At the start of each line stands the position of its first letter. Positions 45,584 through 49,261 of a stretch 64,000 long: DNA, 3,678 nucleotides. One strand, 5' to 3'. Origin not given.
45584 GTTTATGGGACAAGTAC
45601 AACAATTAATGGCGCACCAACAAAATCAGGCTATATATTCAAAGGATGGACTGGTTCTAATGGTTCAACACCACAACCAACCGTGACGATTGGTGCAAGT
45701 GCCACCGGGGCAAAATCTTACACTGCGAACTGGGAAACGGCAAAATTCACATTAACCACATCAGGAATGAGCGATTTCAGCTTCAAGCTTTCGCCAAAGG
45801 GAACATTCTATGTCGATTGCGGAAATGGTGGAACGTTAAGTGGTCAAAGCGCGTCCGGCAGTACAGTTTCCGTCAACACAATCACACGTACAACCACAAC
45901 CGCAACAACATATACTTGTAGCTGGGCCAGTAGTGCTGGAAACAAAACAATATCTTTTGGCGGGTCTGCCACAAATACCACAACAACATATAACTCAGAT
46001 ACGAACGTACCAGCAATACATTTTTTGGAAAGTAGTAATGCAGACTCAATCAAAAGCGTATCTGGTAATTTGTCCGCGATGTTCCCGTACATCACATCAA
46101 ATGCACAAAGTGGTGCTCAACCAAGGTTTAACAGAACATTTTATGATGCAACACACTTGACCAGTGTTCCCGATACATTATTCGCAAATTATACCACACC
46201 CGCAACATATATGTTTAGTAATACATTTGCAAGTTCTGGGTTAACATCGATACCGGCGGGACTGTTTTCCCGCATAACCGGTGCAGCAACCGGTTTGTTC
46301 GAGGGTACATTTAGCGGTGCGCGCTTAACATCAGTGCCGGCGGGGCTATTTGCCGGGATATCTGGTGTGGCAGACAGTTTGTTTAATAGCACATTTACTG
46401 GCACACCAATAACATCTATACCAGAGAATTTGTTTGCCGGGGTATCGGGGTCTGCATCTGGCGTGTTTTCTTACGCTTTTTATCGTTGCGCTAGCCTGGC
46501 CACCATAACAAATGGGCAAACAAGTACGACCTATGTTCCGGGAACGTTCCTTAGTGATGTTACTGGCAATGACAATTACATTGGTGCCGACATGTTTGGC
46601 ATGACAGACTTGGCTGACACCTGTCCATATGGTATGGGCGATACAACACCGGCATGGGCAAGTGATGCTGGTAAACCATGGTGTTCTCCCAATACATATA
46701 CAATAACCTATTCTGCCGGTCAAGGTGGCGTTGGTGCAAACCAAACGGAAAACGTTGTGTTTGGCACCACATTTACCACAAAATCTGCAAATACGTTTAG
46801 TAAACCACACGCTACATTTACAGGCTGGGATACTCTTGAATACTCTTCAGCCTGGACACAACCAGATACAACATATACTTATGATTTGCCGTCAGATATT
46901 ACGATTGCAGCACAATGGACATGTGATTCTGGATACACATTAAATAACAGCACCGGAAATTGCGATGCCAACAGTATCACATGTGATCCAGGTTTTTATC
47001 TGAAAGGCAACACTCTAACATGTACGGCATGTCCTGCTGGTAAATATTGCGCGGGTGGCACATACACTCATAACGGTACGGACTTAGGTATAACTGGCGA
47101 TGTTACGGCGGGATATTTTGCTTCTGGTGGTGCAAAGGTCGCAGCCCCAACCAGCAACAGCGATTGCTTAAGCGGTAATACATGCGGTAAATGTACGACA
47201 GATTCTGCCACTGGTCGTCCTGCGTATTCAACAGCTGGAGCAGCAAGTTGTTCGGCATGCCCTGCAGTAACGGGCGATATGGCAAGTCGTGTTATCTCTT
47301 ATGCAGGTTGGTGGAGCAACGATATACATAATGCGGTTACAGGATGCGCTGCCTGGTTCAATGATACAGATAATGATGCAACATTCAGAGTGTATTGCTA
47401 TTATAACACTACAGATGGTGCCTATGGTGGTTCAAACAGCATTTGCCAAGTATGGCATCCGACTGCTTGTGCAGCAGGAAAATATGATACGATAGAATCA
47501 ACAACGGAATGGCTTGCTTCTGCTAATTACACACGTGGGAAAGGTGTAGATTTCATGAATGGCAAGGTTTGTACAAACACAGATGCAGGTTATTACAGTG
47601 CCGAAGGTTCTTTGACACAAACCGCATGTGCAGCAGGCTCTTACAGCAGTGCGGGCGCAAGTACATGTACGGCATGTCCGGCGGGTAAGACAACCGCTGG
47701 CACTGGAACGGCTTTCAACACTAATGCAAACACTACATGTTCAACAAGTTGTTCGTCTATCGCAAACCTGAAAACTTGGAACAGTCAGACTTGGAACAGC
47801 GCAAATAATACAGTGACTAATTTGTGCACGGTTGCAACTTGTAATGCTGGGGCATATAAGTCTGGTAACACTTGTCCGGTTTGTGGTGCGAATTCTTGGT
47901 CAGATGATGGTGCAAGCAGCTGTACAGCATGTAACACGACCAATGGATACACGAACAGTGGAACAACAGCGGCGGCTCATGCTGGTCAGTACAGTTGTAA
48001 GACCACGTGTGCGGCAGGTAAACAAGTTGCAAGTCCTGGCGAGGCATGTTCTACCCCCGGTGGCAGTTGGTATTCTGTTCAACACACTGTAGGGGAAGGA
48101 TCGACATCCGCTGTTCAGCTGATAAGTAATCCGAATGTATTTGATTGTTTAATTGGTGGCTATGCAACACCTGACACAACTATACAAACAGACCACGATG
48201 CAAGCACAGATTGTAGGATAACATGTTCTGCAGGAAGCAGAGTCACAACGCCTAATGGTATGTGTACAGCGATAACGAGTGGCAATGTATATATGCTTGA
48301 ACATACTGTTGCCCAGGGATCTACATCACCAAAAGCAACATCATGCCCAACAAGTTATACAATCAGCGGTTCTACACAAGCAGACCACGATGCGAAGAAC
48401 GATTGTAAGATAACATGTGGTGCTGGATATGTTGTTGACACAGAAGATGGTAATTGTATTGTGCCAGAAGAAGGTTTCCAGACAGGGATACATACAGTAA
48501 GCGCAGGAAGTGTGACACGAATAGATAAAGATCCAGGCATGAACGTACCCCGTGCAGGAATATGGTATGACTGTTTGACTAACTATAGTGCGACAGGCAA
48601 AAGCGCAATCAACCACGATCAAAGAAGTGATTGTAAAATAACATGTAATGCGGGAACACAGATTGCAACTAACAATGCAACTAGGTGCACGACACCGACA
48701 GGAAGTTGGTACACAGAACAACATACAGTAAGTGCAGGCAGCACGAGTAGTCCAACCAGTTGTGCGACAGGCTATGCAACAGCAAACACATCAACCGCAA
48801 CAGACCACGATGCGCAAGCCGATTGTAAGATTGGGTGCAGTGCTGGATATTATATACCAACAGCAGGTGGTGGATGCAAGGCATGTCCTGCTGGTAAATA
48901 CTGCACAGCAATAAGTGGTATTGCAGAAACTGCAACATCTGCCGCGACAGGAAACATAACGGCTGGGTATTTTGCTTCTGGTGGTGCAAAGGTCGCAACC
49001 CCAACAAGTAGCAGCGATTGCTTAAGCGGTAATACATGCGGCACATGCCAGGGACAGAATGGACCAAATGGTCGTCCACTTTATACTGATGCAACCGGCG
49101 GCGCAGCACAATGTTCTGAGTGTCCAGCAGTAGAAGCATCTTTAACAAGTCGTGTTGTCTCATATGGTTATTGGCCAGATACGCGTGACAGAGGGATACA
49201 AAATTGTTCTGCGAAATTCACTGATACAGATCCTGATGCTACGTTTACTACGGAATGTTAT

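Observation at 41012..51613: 3533-aa secreted mosaic protein combining BspA-type LRRs, Listeria-Bacteroides repeats and eukaryote-like ephrin-receptor-type cysteine repeats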

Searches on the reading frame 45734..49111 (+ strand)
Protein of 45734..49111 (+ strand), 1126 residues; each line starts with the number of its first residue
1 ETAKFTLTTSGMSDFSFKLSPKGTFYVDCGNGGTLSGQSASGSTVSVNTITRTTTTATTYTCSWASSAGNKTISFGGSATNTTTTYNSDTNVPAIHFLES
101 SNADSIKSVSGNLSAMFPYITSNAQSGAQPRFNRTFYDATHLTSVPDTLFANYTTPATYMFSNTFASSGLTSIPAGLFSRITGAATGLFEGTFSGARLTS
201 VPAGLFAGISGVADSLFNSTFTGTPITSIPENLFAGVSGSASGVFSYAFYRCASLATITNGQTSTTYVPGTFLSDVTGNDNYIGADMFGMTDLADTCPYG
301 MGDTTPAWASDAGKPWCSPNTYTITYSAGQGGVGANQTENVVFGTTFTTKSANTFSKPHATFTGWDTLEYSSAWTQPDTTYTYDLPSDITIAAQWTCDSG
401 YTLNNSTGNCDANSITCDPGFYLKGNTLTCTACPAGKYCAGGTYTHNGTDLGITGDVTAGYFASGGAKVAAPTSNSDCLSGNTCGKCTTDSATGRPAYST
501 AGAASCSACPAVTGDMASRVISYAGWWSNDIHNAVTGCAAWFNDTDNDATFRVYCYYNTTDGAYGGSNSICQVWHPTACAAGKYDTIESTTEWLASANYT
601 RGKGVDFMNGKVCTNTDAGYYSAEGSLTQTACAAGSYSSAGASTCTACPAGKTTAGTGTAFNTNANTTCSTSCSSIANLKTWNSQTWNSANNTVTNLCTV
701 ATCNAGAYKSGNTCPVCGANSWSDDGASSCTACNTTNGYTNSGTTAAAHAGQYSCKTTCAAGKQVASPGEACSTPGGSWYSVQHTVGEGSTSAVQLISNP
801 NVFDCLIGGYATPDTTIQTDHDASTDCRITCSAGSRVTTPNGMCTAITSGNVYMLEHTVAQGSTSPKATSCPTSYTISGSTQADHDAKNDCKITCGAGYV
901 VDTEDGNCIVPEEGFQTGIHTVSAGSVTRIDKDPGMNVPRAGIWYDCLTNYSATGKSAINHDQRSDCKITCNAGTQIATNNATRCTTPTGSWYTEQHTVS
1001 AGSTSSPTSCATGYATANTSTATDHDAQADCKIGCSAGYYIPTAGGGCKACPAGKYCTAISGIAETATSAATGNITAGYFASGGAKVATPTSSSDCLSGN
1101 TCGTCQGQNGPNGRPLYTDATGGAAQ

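Call 49: search_protein_representatives(protein=window:45734-49111:+)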
Query: 1126 residues. Proteins with E-value up to 0.001 (for the whole library): 1234; up to 1e-10: 741; up to 1e-30: 369. The best 150 are listed.
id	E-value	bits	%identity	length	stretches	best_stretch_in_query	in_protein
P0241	0.0e+00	3440.4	73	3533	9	1-1126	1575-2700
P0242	0.0e+00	1220.9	60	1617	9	415-660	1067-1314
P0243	0.0e+00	1167.9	40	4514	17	4-224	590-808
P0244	0.0e+00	1103.2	45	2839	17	3-257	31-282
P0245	0.0e+00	1052.2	47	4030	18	4-337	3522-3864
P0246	6.4e-280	948.4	43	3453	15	4-252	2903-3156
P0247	2.6e-279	946.4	41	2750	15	3-249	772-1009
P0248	2.1e-276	936.8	41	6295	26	4-255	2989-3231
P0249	2.6e-261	886.8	42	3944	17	3-239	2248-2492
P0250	7.8e-261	885.2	41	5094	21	4-258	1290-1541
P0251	2.6e-256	870.3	43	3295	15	3-257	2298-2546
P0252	5.3e-245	832.8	41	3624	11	3-367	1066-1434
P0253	4.3e-234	796.7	41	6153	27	3-239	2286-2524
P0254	4.9e-228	776.6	41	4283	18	4-288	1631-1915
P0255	3.9e-227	773.6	45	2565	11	2-222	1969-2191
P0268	5.7e-135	468.4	38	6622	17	4-256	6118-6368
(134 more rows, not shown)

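Call 51: list_cluster_members(proteins=[P0241])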
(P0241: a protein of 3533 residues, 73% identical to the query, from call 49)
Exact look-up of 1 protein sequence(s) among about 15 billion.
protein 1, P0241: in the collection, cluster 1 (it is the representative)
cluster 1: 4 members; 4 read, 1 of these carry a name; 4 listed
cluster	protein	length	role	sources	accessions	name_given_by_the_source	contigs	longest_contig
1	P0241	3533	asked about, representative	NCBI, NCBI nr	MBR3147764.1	MAG: InlB B-repeat-containing protein [Alphaproteobacteria bacterium] | InlB B-repeat-containing protein [Alphaproteobacteria bacterium]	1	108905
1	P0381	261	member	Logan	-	-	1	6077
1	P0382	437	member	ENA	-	-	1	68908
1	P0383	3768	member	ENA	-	-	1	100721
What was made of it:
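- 41012..51613 (+): Giant ORF of 3533 aa plus stop codon, identical to NCBI MBR3147764.1. The NCBI name and accession come from call 51.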

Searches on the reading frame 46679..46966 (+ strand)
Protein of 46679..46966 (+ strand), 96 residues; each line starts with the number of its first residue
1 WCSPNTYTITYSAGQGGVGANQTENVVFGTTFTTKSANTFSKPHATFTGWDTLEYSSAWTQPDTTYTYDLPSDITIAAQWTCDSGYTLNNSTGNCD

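Call 26: search_protein_families(library=pfam, proteins=[window:46679-46966:+], max_evalue=10)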
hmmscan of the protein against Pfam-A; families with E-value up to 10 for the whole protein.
window:46679-46966:+ (96 aa): 1 family
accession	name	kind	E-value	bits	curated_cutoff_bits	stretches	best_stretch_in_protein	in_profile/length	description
PF09479.16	Flg_new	-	0.0002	21.8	27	1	7-78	1-64/65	Listeria-Bacteroides repeat domain (List_Bact_rpt)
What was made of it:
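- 46694..46927 (+): Flg_new-like repeat (aa 1895-1972), sub-threshold. Pfam Flg_new 21.8 bits against 27, covering profile positions 1-64 of 65 (call 26).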

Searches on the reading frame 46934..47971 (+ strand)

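Call 26: search_protein_families(library=pfam, proteins=[window:46934-47971:+], max_evalue=10)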
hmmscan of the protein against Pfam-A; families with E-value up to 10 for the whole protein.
window:46934-47971:+ (346 aa): 3 families
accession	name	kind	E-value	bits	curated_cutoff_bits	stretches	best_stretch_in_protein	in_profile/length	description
PF07699.19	Ephrin_rec_like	-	0.00044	20.4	23.1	2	219-259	1-42/48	Tyrosine-protein kinase ephrin type A/B receptor-like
PF23091.2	TNFR_ELAPOR1_6th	-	0.0038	17.6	33.2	3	17-41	2-25/41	ELAPOR1-like, TNF receptor-like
PF02728.21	Cu_amine_oxidN3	-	1.2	9.9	22.6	0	119-162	23-67/100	Copper amine oxidase, N3 domain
